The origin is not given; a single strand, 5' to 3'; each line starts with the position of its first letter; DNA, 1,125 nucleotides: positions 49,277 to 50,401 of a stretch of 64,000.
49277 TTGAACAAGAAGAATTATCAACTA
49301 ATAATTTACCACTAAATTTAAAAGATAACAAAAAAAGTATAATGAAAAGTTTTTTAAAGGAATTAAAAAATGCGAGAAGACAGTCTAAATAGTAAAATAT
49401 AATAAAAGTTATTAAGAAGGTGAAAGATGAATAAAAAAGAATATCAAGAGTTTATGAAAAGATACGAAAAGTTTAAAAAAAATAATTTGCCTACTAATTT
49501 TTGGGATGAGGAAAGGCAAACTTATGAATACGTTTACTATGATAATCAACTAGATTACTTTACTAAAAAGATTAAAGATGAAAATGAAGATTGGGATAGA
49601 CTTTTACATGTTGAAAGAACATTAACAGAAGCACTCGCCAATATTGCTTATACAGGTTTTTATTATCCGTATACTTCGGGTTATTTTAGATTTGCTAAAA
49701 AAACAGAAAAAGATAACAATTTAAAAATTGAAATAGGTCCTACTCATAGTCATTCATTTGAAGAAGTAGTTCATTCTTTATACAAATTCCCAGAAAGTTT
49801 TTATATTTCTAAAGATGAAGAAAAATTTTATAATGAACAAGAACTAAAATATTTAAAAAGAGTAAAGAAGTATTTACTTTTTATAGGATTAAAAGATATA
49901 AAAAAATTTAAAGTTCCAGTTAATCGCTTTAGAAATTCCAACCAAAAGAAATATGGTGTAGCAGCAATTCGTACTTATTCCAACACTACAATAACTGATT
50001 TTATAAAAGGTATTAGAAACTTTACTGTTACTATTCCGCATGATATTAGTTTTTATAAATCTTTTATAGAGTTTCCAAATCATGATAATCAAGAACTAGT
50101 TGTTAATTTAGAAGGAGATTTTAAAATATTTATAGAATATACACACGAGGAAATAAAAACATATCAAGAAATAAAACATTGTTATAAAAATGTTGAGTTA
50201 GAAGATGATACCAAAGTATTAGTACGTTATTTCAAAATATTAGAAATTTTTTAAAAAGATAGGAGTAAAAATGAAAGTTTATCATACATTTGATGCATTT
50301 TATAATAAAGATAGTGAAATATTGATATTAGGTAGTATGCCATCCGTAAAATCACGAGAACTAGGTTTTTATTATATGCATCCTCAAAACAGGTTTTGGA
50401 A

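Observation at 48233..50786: Three-gene DNA-targeting islet inserted into the conserved truA-rplM-rpsI-cwlD neighbourhood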

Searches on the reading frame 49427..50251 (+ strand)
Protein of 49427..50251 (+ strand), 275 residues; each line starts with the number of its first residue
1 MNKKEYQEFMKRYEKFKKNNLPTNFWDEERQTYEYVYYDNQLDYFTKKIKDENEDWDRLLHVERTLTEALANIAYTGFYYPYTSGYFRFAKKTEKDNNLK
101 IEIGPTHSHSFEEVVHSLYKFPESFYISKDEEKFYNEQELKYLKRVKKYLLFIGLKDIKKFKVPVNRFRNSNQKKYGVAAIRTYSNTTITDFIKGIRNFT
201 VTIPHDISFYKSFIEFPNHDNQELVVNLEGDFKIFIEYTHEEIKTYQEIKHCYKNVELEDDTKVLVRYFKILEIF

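Call 3: search_protein_families(library=pfam, proteins=[window:49427-50251:+], max_evalue=0.1)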
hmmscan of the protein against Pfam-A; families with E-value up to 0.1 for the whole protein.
window:49427-50251:+ (275 aa): 1 family
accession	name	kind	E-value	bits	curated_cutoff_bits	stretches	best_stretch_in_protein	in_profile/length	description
PF04033.18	DUF365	-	0.024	15.5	25.9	1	112-166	27-83/96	Domain of unknown function (DUF365)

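Call 4: search_protein_families(library=ncbifam, proteins=[window:49427-50251:+], max_evalue=0.1)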
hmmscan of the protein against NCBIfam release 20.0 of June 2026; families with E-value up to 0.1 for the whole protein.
window:49427-50251:+ (275 aa): 0 families

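Call 5: search_protein_families(library=padloc, proteins=[window:49427-50251:+], max_evalue=0.1)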
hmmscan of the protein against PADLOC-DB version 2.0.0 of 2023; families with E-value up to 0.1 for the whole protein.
window:49427-50251:+ (275 aa): 1 family
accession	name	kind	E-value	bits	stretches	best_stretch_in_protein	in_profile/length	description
PDLC01349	Cas5f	-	0.0091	13.9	1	40-132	150-238/254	CAS-I-F; effector_G5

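Call 7: find_homologous_proteins(query=window:49427-50251:+)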
Query window:49427-50251:+ (275 aa): 184 proteins with E <= 0.001 among 934 candidates; the best 120 are listed.
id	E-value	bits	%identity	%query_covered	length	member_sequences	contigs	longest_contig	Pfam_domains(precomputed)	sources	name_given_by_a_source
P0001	3.1e-177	606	100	100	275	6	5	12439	-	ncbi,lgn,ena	-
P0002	2.6e-104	367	63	100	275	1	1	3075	-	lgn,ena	-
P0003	1.0e-101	358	61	100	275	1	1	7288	-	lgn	-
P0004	9.4e-101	355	61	100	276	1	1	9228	-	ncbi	-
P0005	1.1e-95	338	59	100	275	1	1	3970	-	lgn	-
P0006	1.1e-95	338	58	100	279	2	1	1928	-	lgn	-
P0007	1.4e-95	338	58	100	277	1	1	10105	-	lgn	-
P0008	2.0e-94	334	58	100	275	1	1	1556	-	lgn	-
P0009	2.5e-92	327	58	100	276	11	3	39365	-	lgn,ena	-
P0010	4.6e-92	327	60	100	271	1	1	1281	-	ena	-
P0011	4.9e-90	320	59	100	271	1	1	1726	-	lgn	-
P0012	1.9e-89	318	56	100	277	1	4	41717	-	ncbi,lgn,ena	-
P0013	2.7e-87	311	56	100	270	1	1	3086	-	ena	-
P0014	7.0e-83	296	54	100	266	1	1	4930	-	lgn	-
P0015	1.5e-80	289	55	93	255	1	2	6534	-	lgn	-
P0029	2.7e-70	255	50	100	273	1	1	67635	-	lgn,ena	-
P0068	3.3e-61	225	46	100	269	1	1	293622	-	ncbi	-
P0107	5.7e-56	208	46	100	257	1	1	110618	-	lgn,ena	-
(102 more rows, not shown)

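Call 9: find_encoding_contigs(protein=P0068, flank=8000, max_places=3)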
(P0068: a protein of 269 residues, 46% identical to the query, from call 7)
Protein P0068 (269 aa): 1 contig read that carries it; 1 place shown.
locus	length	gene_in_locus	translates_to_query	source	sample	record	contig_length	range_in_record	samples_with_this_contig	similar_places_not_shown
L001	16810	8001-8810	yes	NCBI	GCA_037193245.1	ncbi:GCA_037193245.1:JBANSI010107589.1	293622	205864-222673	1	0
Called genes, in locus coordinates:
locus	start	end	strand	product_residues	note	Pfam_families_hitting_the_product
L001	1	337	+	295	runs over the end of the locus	PF08486:SpoIID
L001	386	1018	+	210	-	PF01551:Peptidase_M23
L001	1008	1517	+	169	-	-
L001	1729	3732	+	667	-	PF17191:RecG_wedge, PF00270:DEAD, PF04851:ResIII, PF00271:Helicase_C, PF19833:RecG_dom3_C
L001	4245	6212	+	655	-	PF01554:MatE, PF13189:Cytidylate_kin2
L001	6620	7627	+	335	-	PF17761:DUF1016_N, PF06250:YhcG_C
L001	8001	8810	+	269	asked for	-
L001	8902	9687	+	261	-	-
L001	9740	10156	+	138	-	-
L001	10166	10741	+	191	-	-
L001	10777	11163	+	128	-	-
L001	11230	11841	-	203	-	-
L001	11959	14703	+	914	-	-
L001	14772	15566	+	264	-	PF00293:NUDIX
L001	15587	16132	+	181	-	PF06941:NT5C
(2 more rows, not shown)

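Call 10: find_encoding_contigs(protein=P0107, flank=8000, max_places=3)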
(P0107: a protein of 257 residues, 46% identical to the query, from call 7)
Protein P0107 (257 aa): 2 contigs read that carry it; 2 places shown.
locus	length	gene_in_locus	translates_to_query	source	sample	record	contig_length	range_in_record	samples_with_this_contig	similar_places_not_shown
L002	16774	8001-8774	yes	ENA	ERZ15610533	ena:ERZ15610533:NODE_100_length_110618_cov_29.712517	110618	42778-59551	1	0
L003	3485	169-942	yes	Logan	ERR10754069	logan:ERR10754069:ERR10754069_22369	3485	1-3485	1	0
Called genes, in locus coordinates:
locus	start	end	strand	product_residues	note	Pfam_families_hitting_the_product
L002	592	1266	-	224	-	PF09711:Cas_Csn2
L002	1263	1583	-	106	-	PF09827:CRISPR_Cas2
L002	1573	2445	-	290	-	PF01867:Cas_Cas1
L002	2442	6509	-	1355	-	PF16593:Cas9-BH, PF16592:Cas9_REC, PF01844:HNH, PF13395:HNH_4, PF14279:HNH_5 (weak), PF22702:Cas9_RuvC, PF16595:Cas9_PI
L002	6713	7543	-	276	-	PF11449:ArsP_2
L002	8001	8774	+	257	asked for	-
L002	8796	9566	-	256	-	PF08378:NERD, PF01396:Zn_ribbon_Top1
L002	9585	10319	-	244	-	-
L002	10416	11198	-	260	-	PF00702:Hydrolase (faint), PF08282:Hydrolase_3, PF05116:S6PP (weak)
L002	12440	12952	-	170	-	-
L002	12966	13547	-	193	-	PF07670:Gate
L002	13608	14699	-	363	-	PF00768:Peptidase_S11, PF07943:PBP5_C (weak)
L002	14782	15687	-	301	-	PF13240:Zn_Ribbon_1, PF04893:Yip1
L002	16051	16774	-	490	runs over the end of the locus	-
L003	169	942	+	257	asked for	-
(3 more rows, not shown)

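Call 11: find_encoding_contigs(protein=P0012, flank=8000, max_places=2)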
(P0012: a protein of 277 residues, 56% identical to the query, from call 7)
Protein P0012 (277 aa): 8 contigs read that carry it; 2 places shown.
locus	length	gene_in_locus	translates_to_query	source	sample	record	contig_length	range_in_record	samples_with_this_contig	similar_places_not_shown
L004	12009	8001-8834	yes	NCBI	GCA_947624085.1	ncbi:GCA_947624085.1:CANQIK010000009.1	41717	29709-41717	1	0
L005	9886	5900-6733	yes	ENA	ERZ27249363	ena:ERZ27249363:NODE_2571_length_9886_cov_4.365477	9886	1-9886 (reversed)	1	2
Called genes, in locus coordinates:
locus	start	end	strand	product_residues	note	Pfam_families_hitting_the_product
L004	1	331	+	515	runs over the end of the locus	PF03806:ABG_transport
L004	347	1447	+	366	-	PF01926:MMR_HSR1, PF02421:FeoB_N, PF06071:YchF-GTPase_C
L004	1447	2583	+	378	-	PF04015:DUF362, PF13187:Fer4_9 (faint), PF00037:Fer4 (weak), PF12797:Fer4_2 (faint), PF12800:Fer4_4 (faint), PF12838:Fer4_7, PF13237:Fer4_10 (weak), PF14697:Fer4_21 (weak), +1 more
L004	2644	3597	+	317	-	PF01933:CofD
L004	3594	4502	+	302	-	PF10298:WhiA_N, PF14528:LAGLIDADG_3 (faint), PF14527:LAGLIDADG_WhiA, PF02650:HTH_WhiA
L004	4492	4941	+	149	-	-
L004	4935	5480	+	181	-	-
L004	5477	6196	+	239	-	PF01416:PseudoU_synth_1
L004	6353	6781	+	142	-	PF00572:Ribosomal_L13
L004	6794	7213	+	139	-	PF00380:Ribosomal_S9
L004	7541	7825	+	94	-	PF04221:RelB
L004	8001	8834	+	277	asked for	-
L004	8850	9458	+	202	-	PF08713:DNA_alkylation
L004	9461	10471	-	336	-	PF01757:Acyl_transf_3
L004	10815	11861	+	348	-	-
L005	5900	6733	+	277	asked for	-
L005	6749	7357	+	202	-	PF08713:DNA_alkylation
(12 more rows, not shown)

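Call 12: find_encoding_contigs(protein=P0009, flank=8000, max_places=2)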
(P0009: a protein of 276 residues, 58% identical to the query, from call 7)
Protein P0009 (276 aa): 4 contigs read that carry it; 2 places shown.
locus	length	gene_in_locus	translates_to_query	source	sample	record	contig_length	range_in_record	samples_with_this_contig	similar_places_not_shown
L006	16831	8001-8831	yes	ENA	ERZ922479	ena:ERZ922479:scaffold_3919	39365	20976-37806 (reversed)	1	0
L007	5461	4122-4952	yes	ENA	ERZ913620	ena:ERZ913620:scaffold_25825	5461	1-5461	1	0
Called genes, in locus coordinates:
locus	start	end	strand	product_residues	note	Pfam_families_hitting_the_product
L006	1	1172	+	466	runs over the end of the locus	PF03816:LytR_cpsA_psr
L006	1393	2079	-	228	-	-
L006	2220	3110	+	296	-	PF17761:DUF1016_N, PF06250:YhcG_C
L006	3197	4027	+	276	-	PF02498:Bro-N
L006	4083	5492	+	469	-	PF03816:LytR_cpsA_psr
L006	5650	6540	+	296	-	PF17761:DUF1016_N, PF06250:YhcG_C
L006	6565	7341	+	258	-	-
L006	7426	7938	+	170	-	-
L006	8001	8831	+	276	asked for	-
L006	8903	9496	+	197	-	PF17761:DUF1016_N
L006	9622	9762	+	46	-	-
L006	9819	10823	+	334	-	PF00106:adh_short (weak), PF01073:3Beta_HSD, PF01370:Epimerase, PF02719:Polysacc_synt_2, PF04321:RmlD_sub_bind, PF07993:NAD_binding_4, PF13460:NAD_binding_10 (weak), PF16363:GDP_Man_Dehyd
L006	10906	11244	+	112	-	-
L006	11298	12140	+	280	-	-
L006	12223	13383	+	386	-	-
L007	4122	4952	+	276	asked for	-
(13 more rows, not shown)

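Call 13: find_encoding_contigs(protein=P0029, flank=8000, max_places=2)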
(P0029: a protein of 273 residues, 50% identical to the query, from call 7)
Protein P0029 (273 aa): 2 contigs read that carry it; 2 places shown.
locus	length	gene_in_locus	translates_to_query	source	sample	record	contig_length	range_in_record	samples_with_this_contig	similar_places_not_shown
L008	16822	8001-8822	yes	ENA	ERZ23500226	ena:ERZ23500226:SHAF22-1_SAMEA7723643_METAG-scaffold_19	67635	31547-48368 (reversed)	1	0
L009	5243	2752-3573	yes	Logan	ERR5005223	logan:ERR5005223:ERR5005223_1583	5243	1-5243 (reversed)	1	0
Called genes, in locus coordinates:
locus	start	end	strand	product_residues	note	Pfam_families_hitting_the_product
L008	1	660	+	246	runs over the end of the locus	-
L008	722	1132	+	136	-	-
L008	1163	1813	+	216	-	-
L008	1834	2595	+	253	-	-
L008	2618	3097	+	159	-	PF13238:AAA_18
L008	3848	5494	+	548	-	PF00133:tRNA-synt_1, PF01406:tRNA-synt_1e, PF09334:tRNA-synt_1g, PF08264:Anticodon_1 (weak), PF19303:Anticodon_3 (faint)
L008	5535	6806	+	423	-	-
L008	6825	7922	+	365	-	-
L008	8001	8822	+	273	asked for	-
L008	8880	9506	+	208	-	-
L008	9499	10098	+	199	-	PF01327:Pep_deformylase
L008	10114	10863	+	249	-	PF12710:HAD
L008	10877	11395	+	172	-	-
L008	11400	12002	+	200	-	PF10386:DUF2441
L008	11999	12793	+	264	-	PF23023:Anti-Pycsar_Apyc1 (weak), PF00753:Lactamase_B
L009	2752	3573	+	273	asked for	-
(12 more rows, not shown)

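Call 19: find_related_loci(query=A2, collection=genome_contigs, flank=8000)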
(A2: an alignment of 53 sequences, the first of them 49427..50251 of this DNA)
Query A2 (275 aa) in genome_contigs; peptide patterns used: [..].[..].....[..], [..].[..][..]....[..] (x = any residue, [..] = any of these).
216 stretches matched a pattern; 49 encode a relative of the query (tblastn E <= 1e-3); 48 distinct loci.
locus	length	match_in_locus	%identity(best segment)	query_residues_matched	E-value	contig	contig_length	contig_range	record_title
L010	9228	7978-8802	61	1-275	1e-100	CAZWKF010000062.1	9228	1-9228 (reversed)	MAG TPA_asm: uncultured Muribaculaceae bacterium isolate SRP287540_co2_425 genome assembly, contig: NODE_8378_length_922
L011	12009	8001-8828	56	1-275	2e-96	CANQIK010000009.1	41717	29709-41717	MAG: uncultured Bacilli bacterium isolate Lapin-028__bin3 genome assembly, contig: Lapin-028__NODE_938_length_41717_cov_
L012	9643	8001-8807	53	1-273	2e-79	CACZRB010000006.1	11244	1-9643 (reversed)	MAG: uncultured Erysipelotrichaceae bacterium isolate RUG12877 genome assembly, contig: RUG12877_asm_6, whole genome sho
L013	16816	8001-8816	48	1-275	2e-77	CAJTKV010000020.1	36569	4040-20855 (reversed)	MAG TPA_asm: uncultured Bacilli bacterium isolate MGBC102277 genome assembly, contig: MGBC102277.20, whole genome shotgu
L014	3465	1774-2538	49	7-273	8e-75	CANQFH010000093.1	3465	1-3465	MAG: uncultured Bacilli bacterium isolate Lapin-005__bin46 genome assembly, contig: Lapin-005__NODE_41544_length_3465_co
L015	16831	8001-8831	47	1-275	3e-74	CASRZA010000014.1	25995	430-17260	MAG: uncultured Bacilli bacterium isolate extra-ERR2497917.11_1677795655 genome assembly, contig: NODE_316_length_25995_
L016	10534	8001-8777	50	7-275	5e-73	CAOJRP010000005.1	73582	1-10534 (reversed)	MAG TPA_asm: uncultured Erysipelotrichaceae bacterium isolate SRR17684615_bin.2_metawrap_v1.3_MAG genome assembly, conti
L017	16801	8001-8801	48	1-275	3e-72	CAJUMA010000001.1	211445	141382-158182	MAG TPA_asm: uncultured Bacilli bacterium isolate MGBC156923 genome assembly, contig: MGBC156923.1, whole genome shotgun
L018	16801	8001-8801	48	1-275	1e-71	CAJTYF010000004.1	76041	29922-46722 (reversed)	MAG TPA_asm: uncultured Bacilli bacterium isolate MGBC121705 genome assembly, contig: MGBC121705.4, whole genome shotgun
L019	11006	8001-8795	49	1-275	1e-70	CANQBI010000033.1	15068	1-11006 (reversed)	MAG: uncultured Bacilli bacterium isolate Lapin-002__bin32 genome assembly, contig: Lapin-002__NODE_5108_length_15068_co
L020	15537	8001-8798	46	1-275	6e-70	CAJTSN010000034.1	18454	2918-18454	MAG TPA_asm: uncultured Bacilli bacterium isolate MGBC111601 genome assembly, contig: MGBC111601.34, whole genome shotgu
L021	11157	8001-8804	49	1-275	6e-70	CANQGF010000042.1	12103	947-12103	MAG: uncultured Bacilli bacterium isolate Lapin-007__bin28 genome assembly, contig: Lapin-007__NODE_2079_length_12103_co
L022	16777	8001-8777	48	1-275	9e-70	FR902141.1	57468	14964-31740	Clostridium sp. CAG:914 genomic scaffold, scf45, whole genome shotgun sequence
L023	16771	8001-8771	48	1-275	4e-69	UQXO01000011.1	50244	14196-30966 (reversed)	uncultured Tenericutes bacterium isolate UMGS735 genome assembly, contig: NODE_459_length_50244_cov_15.731856, whole gen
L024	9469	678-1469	47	1-275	3e-68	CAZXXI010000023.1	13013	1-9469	MAG TPA_asm: uncultured Muribaculaceae bacterium isolate SRP287540_co1_294 genome assembly, contig: NODE_5219_length_130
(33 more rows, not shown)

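Call 26: predict_structure(alignment_id=A2)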
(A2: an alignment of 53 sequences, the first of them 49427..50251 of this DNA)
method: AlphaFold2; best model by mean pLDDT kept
length: 275 residues; sequences in the alignment: 53
mean_pLDDT: 92.7   pTM: 0.83
mean pLDDT of the five models: 92.7, 92.4, 92.2, 90.9, 88.7
residues with pLDDT >= 90: 226; 70-90: 39; 50-70: 10; < 50: 0
segments of 3 or more residues with pLDDT < 50: none
pLDDT, mean of each block of 10 residues (from residue 1): 88 95 95 96 91 88 95 94 94 84 95 98 98 98 98 96 92 94 97 97 84 60 96 96 94 94 94 98
secondary structure, 60 per line:
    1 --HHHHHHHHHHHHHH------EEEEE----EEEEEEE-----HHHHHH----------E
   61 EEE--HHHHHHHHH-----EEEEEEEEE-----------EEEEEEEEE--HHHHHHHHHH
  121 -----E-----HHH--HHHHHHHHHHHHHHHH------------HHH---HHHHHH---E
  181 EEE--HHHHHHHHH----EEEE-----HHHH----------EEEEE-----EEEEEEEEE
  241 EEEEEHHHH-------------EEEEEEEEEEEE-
elements in order: H3-16 E23-27 E32-38 H44-49 E60-63 H66-74 E80-88 E100-108 H111-120 H137-152 H171-176 E180-183 H186-194 E199-202 H208-211 E222-226 E232-245 H246-249 E263-274

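Call 27: search_solved_structures(query=A2, max_evalue=1)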
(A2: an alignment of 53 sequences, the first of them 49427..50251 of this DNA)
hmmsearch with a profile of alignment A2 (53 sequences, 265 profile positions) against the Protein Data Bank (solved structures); distinct sequences matched with E-value up to 1: 2.
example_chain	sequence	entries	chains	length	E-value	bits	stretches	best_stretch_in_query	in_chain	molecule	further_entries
1sra_A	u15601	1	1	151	0.25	14.1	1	169-227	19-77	SPARC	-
1bmo_A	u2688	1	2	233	0.57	12.9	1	169-226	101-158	BM-40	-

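Call 32: fold_search(model_id=the predicted structure, library=pdb)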
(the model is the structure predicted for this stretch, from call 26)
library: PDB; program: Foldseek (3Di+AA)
matches with E <= 10: 191; with E <= 0.001: 3
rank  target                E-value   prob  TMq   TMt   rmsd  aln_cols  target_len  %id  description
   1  3s9x                  5.6e-04  1.00  0.26  0.42   6.0       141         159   12  High resolution crystal structure of ASCH domain from Lactobacillus crispatus JV V101 (released 2011-07-27)
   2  1t62_A                7.0e-04  1.00  0.28  0.45   6.4       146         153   12  Crystal structure of protein EF3133 from Enterococcus faecalis V583, Pfam DUF984 (released 2004-06-22)
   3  9kyf_A                9.5e-04  1.00  0.22  0.53   5.1       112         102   19  Crystal structure of E.coli ac4C amidohydrolase YqfB (released 2025-08-20)
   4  9kyf_B                1.1e-03  1.00  0.22  0.53   5.1       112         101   20  Crystal structure of E.coli ac4C amidohydrolase YqfB (released 2025-08-20)
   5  1t62_B                3.3e-03  1.00  0.27  0.42   5.8       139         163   11  Crystal structure of protein EF3133 from Enterococcus faecalis V583, Pfam DUF984 (released 2004-06-22)
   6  3iuw_A                2.8e-02  0.99  0.19  0.58   5.5        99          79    7  Crystal structure of Activating signal cointegrator (NP_814290.1) from ENTEROCOCCUS FAECALIS V583 at 1.58 A resolution (released 2009-09-15)
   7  2z0t_B                3.3e-02  0.98  0.22  0.47   5.4       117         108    8  Crystal structure of hypothetical protein PH0355 (released 2007-11-13)
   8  3iuw_B                5.6e-02  0.99  0.20  0.60   5.5        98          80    5  Crystal structure of Activating signal cointegrator (NP_814290.1) from ENTEROCOCCUS FAECALIS V583 at 1.58 A resolution (released 2009-09-15)
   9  5y6b_B                6.0e-02  0.99  0.25  0.44   4.3       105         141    7  Crystal structure of ZmASCH Y47F mutant protein from Zymomonas mobilis (released 2018-07-18)
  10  5y6c_A                6.7e-02  0.99  0.25  0.44   4.2       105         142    7  Crystal structure of ZmASCH S128A mutant protein from Zymomonas mobilis (released 2018-07-18)
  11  5y6b_D                7.6e-02  0.99  0.25  0.45   4.7       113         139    6  Crystal structure of ZmASCH Y47F mutant protein from Zymomonas mobilis (released 2018-07-18)
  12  5y6b_A                9.0e-02  0.99  0.26  0.45   4.6       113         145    6  Crystal structure of ZmASCH Y47F mutant protein from Zymomonas mobilis (released 2018-07-18)
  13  5y7d                  1.3e-01  0.90  0.22  0.35   5.7       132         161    8  Crystal structure of human Endothelial-overexpressed LPS associated factor 1 (released 2018-08-22)
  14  5gus_A                1.4e-01  0.97  0.24  0.43   4.6       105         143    8  Crystal structure of ASCH domain from Zymomonas mobilis (released 2017-08-30)
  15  5guq_A                1.8e-01  0.97  0.25  0.44   4.3       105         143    7  Crystal structure of ASCH from Zymomonas mobilis (released 2017-08-30)
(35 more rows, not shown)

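Call 45: search_protein_families(library=phrogs, proteins=[window:49427-50251:+], max_evalue=0.01)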
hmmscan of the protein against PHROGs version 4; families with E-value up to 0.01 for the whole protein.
window:49427-50251:+ (275 aa): 0 families

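Call 52: search_protein_families(library=pfam, alignment_id=A2, max_evalue=1)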
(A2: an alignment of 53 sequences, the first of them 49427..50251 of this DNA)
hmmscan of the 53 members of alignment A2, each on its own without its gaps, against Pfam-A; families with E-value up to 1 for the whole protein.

A. member 1, window:49427-50251:+ (275 aa): 1 family
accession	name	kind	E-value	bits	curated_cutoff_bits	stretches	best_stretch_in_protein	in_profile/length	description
PF04033.18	DUF365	-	0.024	15.5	25.9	1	112-166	27-83/96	Domain of unknown function (DUF365)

B. families by the number of members that match (of 53 scanned): 22 families
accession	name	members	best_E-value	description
PF22916.2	UTP25_NTPase-like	7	0.012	UTP25, NTP hydrolase-like domain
PF11955.13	PORR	2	8.1e-05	Plant organelle RNA recognition domain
PF16674.11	UCH_N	1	0.012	N-terminal of ubiquitin carboxyl-terminal hydrolase 37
PF04266.20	ASCH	1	0.014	ASCH domain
PF04033.18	DUF365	1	0.024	Domain of unknown function (DUF365)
PF11631.14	DUF3255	1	0.053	Protein of unknown function (DUF3255)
PF01548.23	DEDD_Tnp_IS110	1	0.067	Transposase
PF22209.1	CPV_RdRP_N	1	0.09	CPV, RNA-directed RNA polymerase, N-terminal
PF19174.5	DUF5856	1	0.13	Family of unknown function (DUF5856)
PF04856.18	Securin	1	0.15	Securin sister-chromatid separation inhibitor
PF19225.6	Spo16_N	1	0.16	Spo16 protein, N-terminal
PF24227.1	DUF7443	1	0.16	Domain of unknown function (DUF7443)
PF19498.4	DUF6033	1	0.18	Protein of unknown function (DUF6033)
PF01398.27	JAB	1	0.21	JAB1/Mov34/MPN/PAD-1 ubiquitin protease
PF02590.22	SPOUT_MTase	1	0.33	Predicted SPOUT methyltransferase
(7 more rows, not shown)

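Call 53: find_encoding_contigs(protein=P0001, flank=8000, max_places=6)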
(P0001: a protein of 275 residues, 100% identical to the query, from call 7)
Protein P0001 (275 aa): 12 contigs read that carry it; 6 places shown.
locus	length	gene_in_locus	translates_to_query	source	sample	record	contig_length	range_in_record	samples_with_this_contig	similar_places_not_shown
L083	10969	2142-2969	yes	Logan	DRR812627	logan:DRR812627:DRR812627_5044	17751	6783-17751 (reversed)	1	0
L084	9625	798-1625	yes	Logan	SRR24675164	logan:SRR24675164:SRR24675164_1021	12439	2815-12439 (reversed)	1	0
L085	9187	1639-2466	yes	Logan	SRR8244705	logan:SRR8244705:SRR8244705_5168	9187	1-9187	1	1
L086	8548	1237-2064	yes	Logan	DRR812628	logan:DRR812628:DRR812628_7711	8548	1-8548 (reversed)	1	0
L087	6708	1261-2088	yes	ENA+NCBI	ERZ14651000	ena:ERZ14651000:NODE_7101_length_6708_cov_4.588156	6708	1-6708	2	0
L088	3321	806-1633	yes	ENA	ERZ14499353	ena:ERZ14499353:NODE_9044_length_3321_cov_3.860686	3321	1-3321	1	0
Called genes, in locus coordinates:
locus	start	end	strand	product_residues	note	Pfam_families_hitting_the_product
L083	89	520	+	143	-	PF00572:Ribosomal_L13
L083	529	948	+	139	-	PF00380:Ribosomal_S9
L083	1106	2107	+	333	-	PF21818:DUF6884, PF20815:GIY_YIG_2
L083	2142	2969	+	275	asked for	-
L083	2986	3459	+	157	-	PF03167:UDG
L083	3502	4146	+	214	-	PF01520:Amidase_3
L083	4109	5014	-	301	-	PF00882:Zn_dep_PLPC (weak)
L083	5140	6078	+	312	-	PF07751:Abi_2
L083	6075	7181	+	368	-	PF00089:Trypsin, PF13365:Trypsin_2, PF00595:PDZ, PF13180:PDZ_2, PF17820:PDZ_6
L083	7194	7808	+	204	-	PF06271:RDD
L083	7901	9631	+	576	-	PF03485:Arg_tRNA_synt_N, PF00750:tRNA-synt_1d, PF05746:DALR_1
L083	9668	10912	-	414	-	PF02388:FemAB, PF13480:Acetyltransf_6 (weak)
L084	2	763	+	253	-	?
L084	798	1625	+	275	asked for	-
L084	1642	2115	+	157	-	PF03167:UDG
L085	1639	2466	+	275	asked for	-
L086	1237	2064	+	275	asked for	-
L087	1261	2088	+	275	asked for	-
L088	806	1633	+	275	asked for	-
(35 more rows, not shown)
